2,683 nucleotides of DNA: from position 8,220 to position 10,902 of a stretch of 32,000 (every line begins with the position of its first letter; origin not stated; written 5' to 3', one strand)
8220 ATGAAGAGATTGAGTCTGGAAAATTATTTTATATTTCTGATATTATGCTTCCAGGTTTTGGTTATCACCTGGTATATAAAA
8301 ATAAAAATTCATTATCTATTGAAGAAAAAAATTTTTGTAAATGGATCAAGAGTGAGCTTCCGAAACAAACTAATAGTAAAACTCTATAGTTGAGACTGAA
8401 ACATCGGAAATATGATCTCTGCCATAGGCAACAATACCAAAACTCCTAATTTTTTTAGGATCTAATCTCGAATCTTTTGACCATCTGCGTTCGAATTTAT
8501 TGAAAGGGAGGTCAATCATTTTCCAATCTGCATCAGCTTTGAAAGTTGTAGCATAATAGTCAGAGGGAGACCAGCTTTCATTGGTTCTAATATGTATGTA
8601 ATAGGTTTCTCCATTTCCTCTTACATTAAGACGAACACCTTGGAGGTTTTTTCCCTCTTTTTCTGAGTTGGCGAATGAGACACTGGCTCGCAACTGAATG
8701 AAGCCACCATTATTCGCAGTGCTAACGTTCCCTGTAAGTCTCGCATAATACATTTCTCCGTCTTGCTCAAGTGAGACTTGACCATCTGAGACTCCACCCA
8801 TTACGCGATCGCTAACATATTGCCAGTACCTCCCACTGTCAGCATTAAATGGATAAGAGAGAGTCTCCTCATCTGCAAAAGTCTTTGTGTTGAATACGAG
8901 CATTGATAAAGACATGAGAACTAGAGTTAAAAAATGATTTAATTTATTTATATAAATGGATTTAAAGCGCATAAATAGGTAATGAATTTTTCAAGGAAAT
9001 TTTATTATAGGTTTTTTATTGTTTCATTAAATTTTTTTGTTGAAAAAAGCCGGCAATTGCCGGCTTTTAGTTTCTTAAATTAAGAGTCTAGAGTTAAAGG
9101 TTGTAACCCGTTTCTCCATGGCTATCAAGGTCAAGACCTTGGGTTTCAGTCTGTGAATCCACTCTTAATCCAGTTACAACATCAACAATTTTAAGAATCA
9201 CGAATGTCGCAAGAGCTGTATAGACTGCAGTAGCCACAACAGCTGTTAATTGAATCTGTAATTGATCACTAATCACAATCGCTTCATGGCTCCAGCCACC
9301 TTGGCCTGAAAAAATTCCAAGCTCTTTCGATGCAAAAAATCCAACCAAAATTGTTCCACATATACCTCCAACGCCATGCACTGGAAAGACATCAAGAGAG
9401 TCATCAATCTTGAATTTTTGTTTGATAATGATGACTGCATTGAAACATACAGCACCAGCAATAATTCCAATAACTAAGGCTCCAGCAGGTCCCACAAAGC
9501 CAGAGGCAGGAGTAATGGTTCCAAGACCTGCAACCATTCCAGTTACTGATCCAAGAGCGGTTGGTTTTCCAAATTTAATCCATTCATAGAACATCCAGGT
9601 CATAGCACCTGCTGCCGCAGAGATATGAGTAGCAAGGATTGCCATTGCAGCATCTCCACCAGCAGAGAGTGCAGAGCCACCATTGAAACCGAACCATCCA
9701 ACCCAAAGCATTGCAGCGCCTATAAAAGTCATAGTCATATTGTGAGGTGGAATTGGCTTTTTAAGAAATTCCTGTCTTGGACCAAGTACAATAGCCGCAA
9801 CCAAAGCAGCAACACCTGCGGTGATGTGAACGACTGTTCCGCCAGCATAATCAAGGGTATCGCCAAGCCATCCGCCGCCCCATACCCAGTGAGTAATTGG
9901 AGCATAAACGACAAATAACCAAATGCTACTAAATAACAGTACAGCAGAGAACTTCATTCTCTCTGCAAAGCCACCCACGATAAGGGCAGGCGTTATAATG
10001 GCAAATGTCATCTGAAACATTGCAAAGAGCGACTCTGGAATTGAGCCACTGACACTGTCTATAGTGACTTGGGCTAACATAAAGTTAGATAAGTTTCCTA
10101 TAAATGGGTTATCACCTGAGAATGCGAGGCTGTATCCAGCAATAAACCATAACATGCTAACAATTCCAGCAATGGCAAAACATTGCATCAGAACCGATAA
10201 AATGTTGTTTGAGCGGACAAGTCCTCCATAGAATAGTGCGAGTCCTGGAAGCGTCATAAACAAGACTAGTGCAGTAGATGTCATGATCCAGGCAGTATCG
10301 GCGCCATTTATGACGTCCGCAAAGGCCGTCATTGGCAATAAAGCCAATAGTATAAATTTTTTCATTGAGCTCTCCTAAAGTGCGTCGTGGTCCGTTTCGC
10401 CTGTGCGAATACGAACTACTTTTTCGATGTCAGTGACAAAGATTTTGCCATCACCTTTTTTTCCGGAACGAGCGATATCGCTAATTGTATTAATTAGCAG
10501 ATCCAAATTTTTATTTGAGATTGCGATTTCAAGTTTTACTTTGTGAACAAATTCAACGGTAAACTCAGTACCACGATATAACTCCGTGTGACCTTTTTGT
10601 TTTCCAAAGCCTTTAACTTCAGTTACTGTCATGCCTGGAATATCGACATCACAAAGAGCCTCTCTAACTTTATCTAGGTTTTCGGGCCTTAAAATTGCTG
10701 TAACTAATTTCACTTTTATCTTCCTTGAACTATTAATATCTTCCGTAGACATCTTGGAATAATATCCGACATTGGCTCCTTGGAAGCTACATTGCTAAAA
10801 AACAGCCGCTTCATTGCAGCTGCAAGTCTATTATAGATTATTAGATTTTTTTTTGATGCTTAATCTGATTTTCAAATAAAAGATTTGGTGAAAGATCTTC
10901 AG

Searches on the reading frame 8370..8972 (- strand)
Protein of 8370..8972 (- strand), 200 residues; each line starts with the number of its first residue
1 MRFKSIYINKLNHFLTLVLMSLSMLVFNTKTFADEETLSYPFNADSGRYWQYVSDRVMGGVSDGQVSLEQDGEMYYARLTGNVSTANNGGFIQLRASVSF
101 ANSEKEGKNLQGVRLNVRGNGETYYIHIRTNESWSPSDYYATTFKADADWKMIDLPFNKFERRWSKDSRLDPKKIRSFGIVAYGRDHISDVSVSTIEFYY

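Call 6: search_protein_families(library=pfam, proteins=[window:8370-8972:-], max_evalue=0.001)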
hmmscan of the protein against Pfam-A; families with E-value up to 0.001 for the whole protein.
window:8370-8972:- (200 aa): 3 families
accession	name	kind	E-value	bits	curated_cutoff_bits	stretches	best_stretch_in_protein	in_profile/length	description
PF08547.18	CIA30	-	3.8e-27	95.7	24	1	46-185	8-148/157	Complex I intermediate-associated protein 30 (CIA30)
PF03425.19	CBM_11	-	0.00011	22.8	27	1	97-165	70-140/182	Carbohydrate binding domain (family 11)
PF18329.7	SGBP_B_XBD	-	0.00034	21.2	26.4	1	117-192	101-174/186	Surface glycan-binding protein B xyloglucan binding domain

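Call 7: search_protein_families(library=ncbifam, proteins=[window:8370-8972:-], max_evalue=0.001)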
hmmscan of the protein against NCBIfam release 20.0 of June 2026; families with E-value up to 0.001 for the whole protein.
window:8370-8972:- (200 aa): 0 families

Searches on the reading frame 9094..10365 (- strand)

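Call 6: search_protein_families(library=pfam, proteins=[window:9094-10365:-], max_evalue=0.001)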
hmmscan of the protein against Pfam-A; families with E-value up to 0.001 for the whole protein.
window:9094-10365:- (423 aa): 1 family
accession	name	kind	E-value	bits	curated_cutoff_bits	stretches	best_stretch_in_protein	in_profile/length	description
PF00909.26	Ammonium_transp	-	4.8e-119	398.1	23.2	1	25-421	1-399/399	Ammonium Transporter Family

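Call 7: search_protein_families(library=ncbifam, proteins=[window:9094-10365:-], max_evalue=0.001)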
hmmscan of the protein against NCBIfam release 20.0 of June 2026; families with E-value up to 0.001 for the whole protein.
window:9094-10365:- (423 aa): 3 families
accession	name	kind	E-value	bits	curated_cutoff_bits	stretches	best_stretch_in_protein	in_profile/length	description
TIGR00836.1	amt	subfamily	1.6e-136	455.5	343.3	1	23-421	1-406/406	ammonium transporter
NF007947.0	PRK10666.1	equivalog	2.1e-132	442.1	657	1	7-422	13-427/428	ammonium transporter AmtB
TIGR03644.1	marine_trans_1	hypoth_equivalog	8.7e-59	199.3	514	1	23-421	4-401/404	probable ammonium transporter, marine subtype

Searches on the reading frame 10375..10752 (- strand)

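Call 49: search_protein_families(library=pfam, proteins=[window:10375-10752:-], max_evalue=0.0001)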
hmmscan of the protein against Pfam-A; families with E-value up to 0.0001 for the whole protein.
window:10375-10752:- (125 aa): 1 family
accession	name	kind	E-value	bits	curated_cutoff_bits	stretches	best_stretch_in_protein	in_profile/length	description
PF00543.27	P-II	-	3.4e-28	98.4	25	1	15-119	2-102/102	Nitrogen regulatory protein P-II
